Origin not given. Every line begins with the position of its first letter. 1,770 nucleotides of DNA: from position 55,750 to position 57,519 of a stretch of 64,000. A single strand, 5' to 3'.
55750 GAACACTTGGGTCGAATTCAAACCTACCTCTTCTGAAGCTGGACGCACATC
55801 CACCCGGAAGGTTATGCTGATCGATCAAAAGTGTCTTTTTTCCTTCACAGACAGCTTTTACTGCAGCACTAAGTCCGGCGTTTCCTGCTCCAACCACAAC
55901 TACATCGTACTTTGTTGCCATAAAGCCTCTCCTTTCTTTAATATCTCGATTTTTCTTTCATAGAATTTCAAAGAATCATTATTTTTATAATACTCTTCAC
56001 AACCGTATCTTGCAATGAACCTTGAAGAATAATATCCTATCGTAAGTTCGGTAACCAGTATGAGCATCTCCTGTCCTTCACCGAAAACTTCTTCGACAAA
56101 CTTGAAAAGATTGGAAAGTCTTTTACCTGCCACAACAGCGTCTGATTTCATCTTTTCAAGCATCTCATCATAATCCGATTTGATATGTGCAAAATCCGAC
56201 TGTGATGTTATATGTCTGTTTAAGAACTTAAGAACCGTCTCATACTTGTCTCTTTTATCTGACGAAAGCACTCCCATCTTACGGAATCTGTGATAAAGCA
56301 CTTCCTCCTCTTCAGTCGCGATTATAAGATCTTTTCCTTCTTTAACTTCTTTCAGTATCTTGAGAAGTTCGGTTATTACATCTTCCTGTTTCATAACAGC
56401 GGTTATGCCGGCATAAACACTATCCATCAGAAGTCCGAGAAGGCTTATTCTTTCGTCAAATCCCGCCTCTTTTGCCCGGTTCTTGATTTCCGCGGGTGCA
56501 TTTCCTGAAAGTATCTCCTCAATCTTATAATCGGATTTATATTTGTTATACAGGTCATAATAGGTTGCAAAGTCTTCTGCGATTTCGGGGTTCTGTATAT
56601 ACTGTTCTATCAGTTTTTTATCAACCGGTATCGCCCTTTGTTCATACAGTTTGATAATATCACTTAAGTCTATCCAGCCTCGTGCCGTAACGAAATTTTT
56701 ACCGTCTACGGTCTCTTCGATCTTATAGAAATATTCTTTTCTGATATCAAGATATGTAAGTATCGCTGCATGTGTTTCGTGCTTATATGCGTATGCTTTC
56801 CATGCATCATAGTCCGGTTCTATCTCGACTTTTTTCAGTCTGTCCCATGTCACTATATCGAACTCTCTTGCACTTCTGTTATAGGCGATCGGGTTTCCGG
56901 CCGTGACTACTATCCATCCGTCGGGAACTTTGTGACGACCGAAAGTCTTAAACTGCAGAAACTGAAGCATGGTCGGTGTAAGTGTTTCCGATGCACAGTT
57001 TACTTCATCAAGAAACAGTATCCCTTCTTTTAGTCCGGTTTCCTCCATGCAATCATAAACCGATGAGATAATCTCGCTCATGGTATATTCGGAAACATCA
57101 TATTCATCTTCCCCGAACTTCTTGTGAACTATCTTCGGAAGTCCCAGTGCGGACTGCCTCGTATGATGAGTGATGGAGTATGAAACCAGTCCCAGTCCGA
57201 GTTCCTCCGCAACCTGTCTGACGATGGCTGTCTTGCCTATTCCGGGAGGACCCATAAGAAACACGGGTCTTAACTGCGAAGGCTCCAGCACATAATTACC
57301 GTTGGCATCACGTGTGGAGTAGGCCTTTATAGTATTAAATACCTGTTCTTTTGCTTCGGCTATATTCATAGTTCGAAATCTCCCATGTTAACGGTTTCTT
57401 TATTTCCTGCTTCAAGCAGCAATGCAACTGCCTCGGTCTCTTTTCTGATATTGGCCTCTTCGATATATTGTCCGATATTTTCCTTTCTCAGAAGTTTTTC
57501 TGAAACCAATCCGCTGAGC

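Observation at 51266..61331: Eight translationally coupled minus-strand genes with unrelated-looking functions: a candidate undescribed module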

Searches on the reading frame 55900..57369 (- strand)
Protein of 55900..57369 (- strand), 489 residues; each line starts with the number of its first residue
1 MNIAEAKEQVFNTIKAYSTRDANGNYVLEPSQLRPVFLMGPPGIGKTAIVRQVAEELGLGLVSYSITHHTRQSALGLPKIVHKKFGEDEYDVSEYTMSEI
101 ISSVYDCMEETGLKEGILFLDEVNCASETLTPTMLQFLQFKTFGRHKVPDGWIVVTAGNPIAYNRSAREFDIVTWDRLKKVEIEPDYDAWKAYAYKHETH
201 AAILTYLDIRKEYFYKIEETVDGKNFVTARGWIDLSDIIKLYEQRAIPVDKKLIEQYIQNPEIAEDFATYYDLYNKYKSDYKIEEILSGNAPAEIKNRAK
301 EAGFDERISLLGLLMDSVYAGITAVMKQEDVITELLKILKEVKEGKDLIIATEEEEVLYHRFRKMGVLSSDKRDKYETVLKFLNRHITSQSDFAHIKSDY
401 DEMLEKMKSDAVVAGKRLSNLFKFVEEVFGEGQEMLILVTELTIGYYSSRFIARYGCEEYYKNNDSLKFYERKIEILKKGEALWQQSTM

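Call 3: search_protein_families(library=pfam, proteins=[window:55900-57369:-], max_evalue=0.01)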
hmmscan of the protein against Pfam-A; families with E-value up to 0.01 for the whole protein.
window:55900-57369:- (489 aa): 12 families
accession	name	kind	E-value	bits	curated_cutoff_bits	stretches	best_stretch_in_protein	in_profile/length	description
PF00004.35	AAA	-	1.8e-09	38.6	21.2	1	36-127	1-70/131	ATPase family associated with various cellular activities (AAA)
PF07728.20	AAA_5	-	1.9e-07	31.6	22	1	35-144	1-96/139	AAA domain (dynein-related subfamily)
PF20030.5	bpMoxR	-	2.2e-06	27.3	27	1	36-147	34-130/205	MoxR domain in the MoxR-vWA-beta-propeller ternary systems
PF13238.12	AAA_18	-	7.9e-06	26.8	29.4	1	36-167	1-109/128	AAA domain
PF13401.12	AAA_22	-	1.6e-05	25.6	27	1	36-138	8-104/130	AAA domain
PF01637.24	ATPase_2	-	8.9e-05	22.8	33.2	1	28-126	15-122/225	ATPase domain predominantly from Archaea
PF13191.12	AAA_16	-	0.00012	23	32.6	1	33-59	24-50/167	AAA ATPase domain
PF13207.12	AAA_17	-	0.00099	19.8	27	0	39-65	1-27/136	AAA domain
PF05496.18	RuvB_N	-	0.0021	18.3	27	1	33-63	33-63/159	Holliday junction DNA helicase RuvB P-loop domain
PF20720.3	nSTAND3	-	0.0022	18.2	27.2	0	35-56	19-40/155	Novel STAND NTPase 3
PF07726.17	AAA_3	-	0.009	16.3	27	0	36-61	2-27/131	ATPase family associated with various cellular activities (AAA)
PF12775.13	AAA_7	-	0.0093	16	25.8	0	33-85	33-86/181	P-loop containing dynein motor region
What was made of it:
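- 55900..57369 (-): Triad component A: MoxR-class AAA+ ATPase (aa 1-~290) with a family-specific C-terminal helical bundle (aa ~290-489). Pfam AAA and AAA_5 (call 3).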

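Call 4: search_protein_families(library=ncbifam, proteins=[window:55900-57369:-], max_evalue=0.01)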
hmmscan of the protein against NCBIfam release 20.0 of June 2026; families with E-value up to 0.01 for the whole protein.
window:55900-57369:- (489 aa): 8 families
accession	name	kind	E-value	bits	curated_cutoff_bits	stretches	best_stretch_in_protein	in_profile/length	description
NF003229.0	PRK04195.1-5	equivalog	4.1e-05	22.5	280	1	6-62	25-73/413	replication factor C large subunit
TIGR00635.1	ruvB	equivalog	0.00016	20.8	299.05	1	32-72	29-69/305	Holliday junction branch migration DNA helicase RuvB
TIGR03922.1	T7SS_EccA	equivalog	0.0014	17.3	466.65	1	13-69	294-349/557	type VII secretion AAA-ATPase EccA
NF042959.1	IteA_antiphage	equivalog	0.0017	17.6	510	1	34-62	126-154/367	anti-phage ATPase IteA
NF003233.0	PRK04195.2-3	equivalog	0.0017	17.3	471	0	34-57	39-62/504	replication factor C large subunit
TIGR03689.1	pup_AAA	equivalog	0.0025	16.6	504.75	0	25-89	210-271/512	proteasome ATPase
TIGR02928.1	TIGR02928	subfamily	0.0073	15.2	181.3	0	31-58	38-65/366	orc1/cdc6 family replication initiation protein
TIGR02173.1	cyt_kin_arch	equivalog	0.0099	15.9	102.1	0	37-65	4-32/169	(d)CMP kinase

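Call 7: find_homologous_proteins(query=window:55900-57369:-, max_evalue=0.00001)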
Query window:55900-57369:- (489 aa): 8000 proteins with E <= 0.00001 among 8000 candidates; the best 120 are listed.
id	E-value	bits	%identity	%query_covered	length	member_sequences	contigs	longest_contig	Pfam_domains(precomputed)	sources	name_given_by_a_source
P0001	0.0e+0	1047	95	100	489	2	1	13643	PF20030.6,PF00004.36,PF13401.13,PF07728.21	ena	-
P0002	0.0e+0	1037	94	100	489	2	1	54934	PF20030.6,PF00004.36,PF13401.13,PF07728.21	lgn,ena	-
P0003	2.0e-285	965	87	100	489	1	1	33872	PF20030.6,PF00004.36,PF13401.13,PF07728.21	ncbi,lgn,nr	ncbi:MAG: MoxR family ATPase [Lachnospiraceae bacterium]|nr:MoxR family ATPase [Lachnospiraceae bact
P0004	5.4e-266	901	81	100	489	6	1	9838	PF20030.6,PF00004.36,PF07728.21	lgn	-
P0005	1.0e-265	900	81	100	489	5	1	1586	PF20030.6,PF00004.36,PF13401.13,PF07728.21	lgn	-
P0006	4.1e-262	888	79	100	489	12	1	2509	PF20030.6,PF00004.36,PF13401.13,PF07728.21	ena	-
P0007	7.7e-260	881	78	100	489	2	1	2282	PF20030.6,PF00004.36,PF13401.13,PF07728.21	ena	-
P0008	1.5e-259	880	79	100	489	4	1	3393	PF20030.6,PF00004.36,PF13401.13,PF13238.13,PF07728.21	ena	-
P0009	7.7e-250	848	76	100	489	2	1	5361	PF20030.6,PF00004.36,PF07728.21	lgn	-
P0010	3.0e-246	836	75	100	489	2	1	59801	PF20030.6,PF00004.36,PF13401.13,PF07728.21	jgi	-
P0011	4.7e-237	805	71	100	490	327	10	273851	PF20030.6,PF00004.36,PF13401.13,PF07728.21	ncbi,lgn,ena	-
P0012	3.4e-236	803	73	99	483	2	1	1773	PF00004.36,PF13401.13,PF07728.21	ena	-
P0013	1.3e-235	801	73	99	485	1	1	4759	PF20030.6,PF00004.36,PF07728.21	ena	-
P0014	1.3e-231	788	71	99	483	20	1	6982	PF00004.36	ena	-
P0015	1.8e-231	787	71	99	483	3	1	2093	PF20030.6,PF00004.36,PF07728.21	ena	-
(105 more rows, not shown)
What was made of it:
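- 55900..57369 (-): More than 8000 homologues (call 7).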

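Call 9: find_related_loci(query=A1, collection=genome_contigs, flank=10000)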
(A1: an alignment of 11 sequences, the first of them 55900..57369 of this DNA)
Query A1 (489 aa) in genome_contigs; peptide patterns used: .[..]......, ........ (x = any residue, [..] = any of these).
599 stretches matched a pattern (row limit reached: there are more); 540 encode a relative of the query (tblastn E <= 1e-3); the best 80 are kept; 80 distinct loci.
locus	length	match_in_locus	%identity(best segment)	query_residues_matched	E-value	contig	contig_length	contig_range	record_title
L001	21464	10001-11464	69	1-489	0e+0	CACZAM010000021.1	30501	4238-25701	MAG: uncultured Clostridiales bacterium isolate RUG12442 genome assembly, contig: RUG12442_asm_21, whole genome shotgun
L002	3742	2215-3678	70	1-489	0e+0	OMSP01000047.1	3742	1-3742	uncultured Clostridiales bacterium isolate RUG842 genome assembly, contig: k87_5152261, whole genome shotgun sequence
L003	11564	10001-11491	59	1-479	0e+0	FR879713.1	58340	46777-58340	Clostridium sp. CAG:138 genomic scaffold, scf130, whole genome shotgun sequence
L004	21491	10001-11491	58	1-479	0e+0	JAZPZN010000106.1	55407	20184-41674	MAG: Oscillospiraceae bacterium isolate T1900044645_TS20190111.MAGScoT_cleanbin_000006 SGB_1339_k141_1096914, whole geno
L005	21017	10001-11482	59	1-476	0e+0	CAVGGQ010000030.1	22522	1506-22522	Oscillospiraceae bacterium isolate H07646-L1_cleanbin_000002 genome assembly, contig: Spades_H07646-L1_contig_1212, whol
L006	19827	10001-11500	57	1-483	0e+0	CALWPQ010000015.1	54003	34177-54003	MAG: uncultured Clostridia bacterium isolate E07__bin309 genome assembly, contig: E07__k127_4756204, whole genome shotgu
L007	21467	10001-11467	56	1-479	0e+0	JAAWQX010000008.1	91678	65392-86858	MAG: Oscillospiraceae bacterium isolate ABMPRH_187_1 SL341403_scaffold_515, whole genome shotgun sequence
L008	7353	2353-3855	58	1-483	0e+0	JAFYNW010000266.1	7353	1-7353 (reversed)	MAG: Clostridia bacterium isolate RGIG7261 Water_buffalos_Cecum-4__c483529, whole genome shotgun sequence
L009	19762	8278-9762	58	1-477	0e+0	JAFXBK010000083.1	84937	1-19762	MAG: Oscillospiraceae bacterium isolate RGIG6262 Sheep_Rectum-3__c1146252, whole genome shotgun sequence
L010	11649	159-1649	57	1-479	0e+0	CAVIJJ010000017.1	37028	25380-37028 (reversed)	bacterium isolate H07616-L1_cleanbin_000017 genome assembly, contig: Spades_H07616-L1_contig_665, whole genome shotgun s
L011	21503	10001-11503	59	1-483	0e+0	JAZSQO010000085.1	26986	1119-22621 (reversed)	MAG: Acutalibacteraceae bacterium isolate T1900044542_TS20190008.MAGScoT_cleanbin_000036 SGB_79_k141_1553235, whole geno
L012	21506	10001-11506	60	1-483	0e+0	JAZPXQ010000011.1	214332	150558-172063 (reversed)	MAG: Acutalibacteraceae bacterium isolate T1900044651_TS20190117.MAGScoT_cleanbin_000005 SGB_1416_k141_1053865, whole ge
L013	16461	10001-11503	57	1-483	0e+0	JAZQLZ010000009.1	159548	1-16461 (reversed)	MAG: Acutalibacteraceae bacterium isolate T1900044607_TS20190073.MAGScoT_cleanbin_000036 SGB_763_k141_1365645, whole gen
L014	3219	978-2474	55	1-483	0e+0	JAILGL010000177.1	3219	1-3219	MAG: Lachnospiraceae bacterium isolate RUI097 k141_7623827_flag=1_multi=5.0000_len=3219, whole genome shotgun sequence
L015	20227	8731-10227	55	1-483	0e+0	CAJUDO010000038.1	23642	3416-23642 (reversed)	MAG TPA_asm: uncultured Peptococcaceae bacterium isolate MGBC129548 genome assembly, contig: MGBC129548.38, whole genome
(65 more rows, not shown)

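Call 14: find_encoding_contigs(protein=P0002, flank=10000, max_places=2)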
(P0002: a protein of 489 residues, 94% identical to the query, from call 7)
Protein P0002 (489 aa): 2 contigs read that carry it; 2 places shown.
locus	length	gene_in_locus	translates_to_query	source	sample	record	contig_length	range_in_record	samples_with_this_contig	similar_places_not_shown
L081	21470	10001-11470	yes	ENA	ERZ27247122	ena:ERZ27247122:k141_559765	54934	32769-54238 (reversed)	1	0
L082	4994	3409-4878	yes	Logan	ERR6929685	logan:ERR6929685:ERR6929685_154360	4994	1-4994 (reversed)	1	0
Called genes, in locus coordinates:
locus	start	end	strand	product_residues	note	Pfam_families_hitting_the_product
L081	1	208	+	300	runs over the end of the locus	?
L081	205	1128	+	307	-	-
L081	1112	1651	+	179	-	PF00293:NUDIX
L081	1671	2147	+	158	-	PF03928:HbpS-like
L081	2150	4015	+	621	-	PF08497:Radical_SAM_N, PF04055:Radical_SAM, PF11842:DUF3362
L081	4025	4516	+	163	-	-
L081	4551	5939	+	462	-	PF28494:GlyRS_ins_1 (weak), PF00587:tRNA-synt_2b, PF03129:HGTP_anticodon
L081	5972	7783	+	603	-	PF02690:Na_Pi_cotrans, PF01895:PhoU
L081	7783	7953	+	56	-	PF20076:DUF6472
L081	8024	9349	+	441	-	PF13203:DUF2201_N, PF09967:DUF2201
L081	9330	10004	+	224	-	PF13306:LRR_5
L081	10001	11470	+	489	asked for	PF13401:AAA_22 (faint), PF00004:AAA, PF07728:AAA_5 (weak), PF20030:bpMoxR (weak)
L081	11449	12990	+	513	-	PF00890:FAD_binding_2 (weak), PF01266:DAO (weak), PF12831:FAD_oxidored, PF13450:NAD_binding_8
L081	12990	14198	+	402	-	PF00970:FAD_binding_6 (weak), PF00175:NAD_binding_1, PF00111:Fer2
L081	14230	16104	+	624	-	-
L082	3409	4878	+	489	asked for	PF13401:AAA_22 (faint), PF00004:AAA, PF07728:AAA_5 (weak), PF20030:bpMoxR (weak)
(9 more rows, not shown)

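Call 15: find_encoding_contigs(protein=P0003, flank=10000, max_places=2)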
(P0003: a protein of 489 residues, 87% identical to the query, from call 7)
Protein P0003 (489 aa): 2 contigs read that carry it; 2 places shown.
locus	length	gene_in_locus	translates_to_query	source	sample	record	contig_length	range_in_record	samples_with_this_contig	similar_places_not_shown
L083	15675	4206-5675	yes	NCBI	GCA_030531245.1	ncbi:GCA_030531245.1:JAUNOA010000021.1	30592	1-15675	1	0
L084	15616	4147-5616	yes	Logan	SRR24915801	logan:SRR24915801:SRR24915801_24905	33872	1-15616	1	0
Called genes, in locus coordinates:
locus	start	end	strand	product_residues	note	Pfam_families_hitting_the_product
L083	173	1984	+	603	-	PF02690:Na_Pi_cotrans, PF01895:PhoU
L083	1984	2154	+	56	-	PF20076:DUF6472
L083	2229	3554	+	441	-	PF13203:DUF2201_N, PF09967:DUF2201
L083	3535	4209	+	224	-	PF13306:LRR_5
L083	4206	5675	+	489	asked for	PF13401:AAA_22 (faint), PF20030:bpMoxR (weak), PF00004:AAA (weak), PF07728:AAA_5 (weak)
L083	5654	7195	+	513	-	PF00890:FAD_binding_2 (weak), PF01266:DAO (faint), PF12831:FAD_oxidored, PF13450:NAD_binding_8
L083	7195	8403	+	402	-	PF00970:FAD_binding_6 (weak), PF00175:NAD_binding_1, PF00111:Fer2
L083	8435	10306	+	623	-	PF00150:Cellulase (faint)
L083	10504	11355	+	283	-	PF04203:Sortase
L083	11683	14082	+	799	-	-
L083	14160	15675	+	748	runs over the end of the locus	-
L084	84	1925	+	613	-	PF02690:Na_Pi_cotrans, PF01895:PhoU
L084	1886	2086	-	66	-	-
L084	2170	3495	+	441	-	PF13203:DUF2201_N, PF09967:DUF2201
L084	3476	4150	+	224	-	PF13306:LRR_5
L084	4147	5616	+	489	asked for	PF13401:AAA_22 (faint), PF20030:bpMoxR (weak), PF00004:AAA (weak), PF07728:AAA_5 (weak)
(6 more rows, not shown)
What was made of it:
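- Checked: Automatic gene callers in the relatives chose a downstream ATG instead (calls 14, 15).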

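Call 16: find_encoding_contigs(protein=P0010, flank=10000, max_places=2)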
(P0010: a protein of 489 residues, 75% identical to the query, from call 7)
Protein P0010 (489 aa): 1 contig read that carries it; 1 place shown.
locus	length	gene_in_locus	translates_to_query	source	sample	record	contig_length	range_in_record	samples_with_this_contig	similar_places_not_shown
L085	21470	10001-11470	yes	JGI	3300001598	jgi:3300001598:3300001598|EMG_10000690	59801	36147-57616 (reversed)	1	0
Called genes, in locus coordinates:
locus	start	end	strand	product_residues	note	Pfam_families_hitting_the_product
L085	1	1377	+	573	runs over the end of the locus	PF00501:AMP-binding, PF13193:AMP-binding_C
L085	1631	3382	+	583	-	PF00501:AMP-binding, PF13193:AMP-binding_C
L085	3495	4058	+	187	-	-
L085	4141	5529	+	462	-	PF28494:GlyRS_ins_1 (weak), PF00587:tRNA-synt_2b, PF03129:HGTP_anticodon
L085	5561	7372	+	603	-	PF02690:Na_Pi_cotrans, PF01895:PhoU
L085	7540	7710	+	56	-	PF20076:DUF6472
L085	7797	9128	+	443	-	PF13203:DUF2201_N, PF09967:DUF2201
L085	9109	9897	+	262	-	PF13306:LRR_5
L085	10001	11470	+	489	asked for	PF13401:AAA_22 (weak), PF20030:bpMoxR (weak), PF00004:AAA, PF07728:AAA_5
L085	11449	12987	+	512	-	PF00890:FAD_binding_2, PF01134:GIDA (faint), PF01266:DAO (weak), PF01946:Thi4 (faint), PF03486:HI0933_like (faint), PF07992:Pyr_redox_2 (weak), PF12831:FAD_oxidored, PF13450:NAD_binding_8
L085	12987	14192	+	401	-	PF00970:FAD_binding_6 (weak), PF00175:NAD_binding_1, PF00111:Fer2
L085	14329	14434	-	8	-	-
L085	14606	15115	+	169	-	-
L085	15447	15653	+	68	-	-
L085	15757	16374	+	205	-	-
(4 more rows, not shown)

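Call 17: find_encoding_contigs(protein=P0011, flank=10000, max_places=2)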
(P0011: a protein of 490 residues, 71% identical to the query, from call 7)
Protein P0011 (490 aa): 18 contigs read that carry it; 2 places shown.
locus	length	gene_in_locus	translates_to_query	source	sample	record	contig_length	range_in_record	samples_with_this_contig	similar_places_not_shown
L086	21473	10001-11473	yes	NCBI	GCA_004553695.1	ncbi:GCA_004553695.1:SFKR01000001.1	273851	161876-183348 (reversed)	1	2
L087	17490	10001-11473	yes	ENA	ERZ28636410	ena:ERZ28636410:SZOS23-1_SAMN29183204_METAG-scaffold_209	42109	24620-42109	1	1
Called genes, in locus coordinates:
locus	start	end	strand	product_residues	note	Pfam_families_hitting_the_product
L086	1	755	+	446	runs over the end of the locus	PF18073:Zn_ribbon_LapB, PF13481:AAA_25, PF03796:DnaB_C (weak), PF06745:ATPase, PF13191:AAA_16 (weak), PF23442:DUF7125 (weak), PF13479:AAA_24 (weak), PF13541:ChlI, +2 more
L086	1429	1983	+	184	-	PF04542:Sigma70_r2, PF08281:Sigma70_r4_2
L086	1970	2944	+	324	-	-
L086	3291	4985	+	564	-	PF01432:Peptidase_M3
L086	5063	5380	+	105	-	PF09860:DUF2087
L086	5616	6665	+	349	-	PF04233:Phage_Mu_F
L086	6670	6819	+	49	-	-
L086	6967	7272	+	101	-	-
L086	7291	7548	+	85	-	PF09682:Phage_holin_6_1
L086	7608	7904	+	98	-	PF25309:ELLD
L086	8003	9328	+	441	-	PF13203:DUF2201_N, PF09967:DUF2201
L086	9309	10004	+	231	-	PF13306:LRR_5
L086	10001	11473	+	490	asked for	PF20030:bpMoxR (faint), PF13401:AAA_22 (weak), PF00004:AAA (weak), PF07728:AAA_5 (weak)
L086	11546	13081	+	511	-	PF00890:FAD_binding_2 (weak), PF01266:DAO (weak), PF01593:Amino_oxidase (weak), PF01946:Thi4 (weak), PF03486:HI0933_like (faint), PF07992:Pyr_redox_2 (faint), PF12831:FAD_oxidored, PF13450:NAD_binding_8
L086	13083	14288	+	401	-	PF00970:FAD_binding_6 (weak), PF00175:NAD_binding_1, PF00111:Fer2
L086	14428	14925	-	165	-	PF02517:Rce1-like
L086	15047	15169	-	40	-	-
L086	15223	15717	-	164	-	-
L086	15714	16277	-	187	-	PF07505:DUF5131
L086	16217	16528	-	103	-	PF07505:DUF5131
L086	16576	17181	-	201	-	PF00440:TetR_N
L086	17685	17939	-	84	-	-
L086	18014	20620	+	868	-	PF00171:Aldedh, PF00465:Fe-ADH, PF13685:Fe-ADH_2 (weak), PF25137:ADH_Fe_C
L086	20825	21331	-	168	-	PF08876:DUF1836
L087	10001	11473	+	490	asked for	PF20030:bpMoxR (faint), PF13401:AAA_22 (weak), PF00004:AAA (weak), PF07728:AAA_5 (weak)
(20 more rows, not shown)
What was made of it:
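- All 8 genes are present at 87-95% AAA identity, 7 at 75%, and 5 at 69-71% with different flanks (calls 14-17). L086 sits next to phage remnants (call 17). Relatives have gaps of 72-167 nt at other junctions (calls 16, 17).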

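Call 22: search_protein_families(library=padloc, proteins=[window:55900-57369:-], max_evalue=0.01)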
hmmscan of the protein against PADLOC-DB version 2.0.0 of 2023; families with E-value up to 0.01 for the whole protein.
window:55900-57369:- (489 aa): 3 families
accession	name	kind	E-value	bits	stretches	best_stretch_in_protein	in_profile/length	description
PDLC04232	IetA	-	4.2e-05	21.1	1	6-62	91-145/330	-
PDLC02196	IetA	-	5.1e-05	20.9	1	7-62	98-151/374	-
PDLC02195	IetA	-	0.00028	18.3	1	6-63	112-167/395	-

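Call 23: search_protein_families(library=phrogs, proteins=[window:55900-57369:-], max_evalue=0.001)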
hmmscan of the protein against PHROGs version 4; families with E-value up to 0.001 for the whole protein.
window:55900-57369:- (489 aa): 6 families
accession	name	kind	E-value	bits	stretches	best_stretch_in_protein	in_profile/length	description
phrog_1297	-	other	2.4e-39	136.3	1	34-322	26-298/356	ATPase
phrog_249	-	moron, auxiliary metabolic gene and host takeover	1.8e-07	31.8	1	32-74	126-168/380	porphyrin biosynthesis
phrog_16335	-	other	6e-07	29.9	1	36-188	29-172/267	ATPase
phrog_21479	-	unknown function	0.0001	23.2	1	37-64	30-57/68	-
phrog_3757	-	unknown function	0.0004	20.9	1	34-63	127-156/367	-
phrog_11838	-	DNA, RNA and nucleotide metabolism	0.00054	20.2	0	34-63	41-70/420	clamp loader of DNA polymerase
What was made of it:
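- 55900..57369 (-): PHROG 1297 at 2e-39 (call 23).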

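Call 24: search_solved_structures(query=window:55900-57369:-, max_evalue=0.01)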
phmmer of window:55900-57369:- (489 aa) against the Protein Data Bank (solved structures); distinct sequences matched with E-value up to 0.01: 17.
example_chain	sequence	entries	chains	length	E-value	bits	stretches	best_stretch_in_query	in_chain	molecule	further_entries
6or5_A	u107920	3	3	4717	1.5e-07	33.9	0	22-70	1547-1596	Midasin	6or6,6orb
9lgo_F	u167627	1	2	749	0.00016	23.9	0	34-65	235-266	ATPase family gene 2 protein homolog B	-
8rhn_O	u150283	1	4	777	0.00017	23.9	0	34-65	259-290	ATPase family gene 2 protein homolog B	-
5vc7_A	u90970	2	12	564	0.00024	23.4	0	34-64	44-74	VCP-like ATPase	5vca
5g4g_A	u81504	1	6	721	0.00046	22.4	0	34-64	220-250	VCP-LIKE ATPASE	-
5g4f_A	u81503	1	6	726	0.00047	22.4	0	34-64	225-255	VCP-LIKE ATPASE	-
9lgo_A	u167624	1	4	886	0.0015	20.7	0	34-59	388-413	ATPase family gene 2 protein homolog A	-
8rhn_K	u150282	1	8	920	0.0017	20.6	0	34-59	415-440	ATPase family gene 2 protein homolog A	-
9bji_A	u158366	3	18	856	0.0031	19.7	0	36-64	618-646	Nuclear valosin-containing protein-like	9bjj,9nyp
6oaa_B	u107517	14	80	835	0.0037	19.4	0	6-63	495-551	Cell division control protein 48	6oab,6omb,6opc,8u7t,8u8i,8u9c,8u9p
6oa9_A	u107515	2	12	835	0.0038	19.4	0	6-63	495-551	Cell division control protein 48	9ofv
8dar_A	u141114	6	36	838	0.0038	19.4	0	6-63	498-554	Cell division control protein 48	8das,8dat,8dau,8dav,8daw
6chs_H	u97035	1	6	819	0.0045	19.2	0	34-59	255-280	Putative cell division control protein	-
7wub_D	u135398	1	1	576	0.0054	18.9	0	34-59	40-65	Transitional endoplasmic reticulum ATPase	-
7wub_C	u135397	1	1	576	0.0054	18.9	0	34-59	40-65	Transitional endoplasmic reticulum ATPase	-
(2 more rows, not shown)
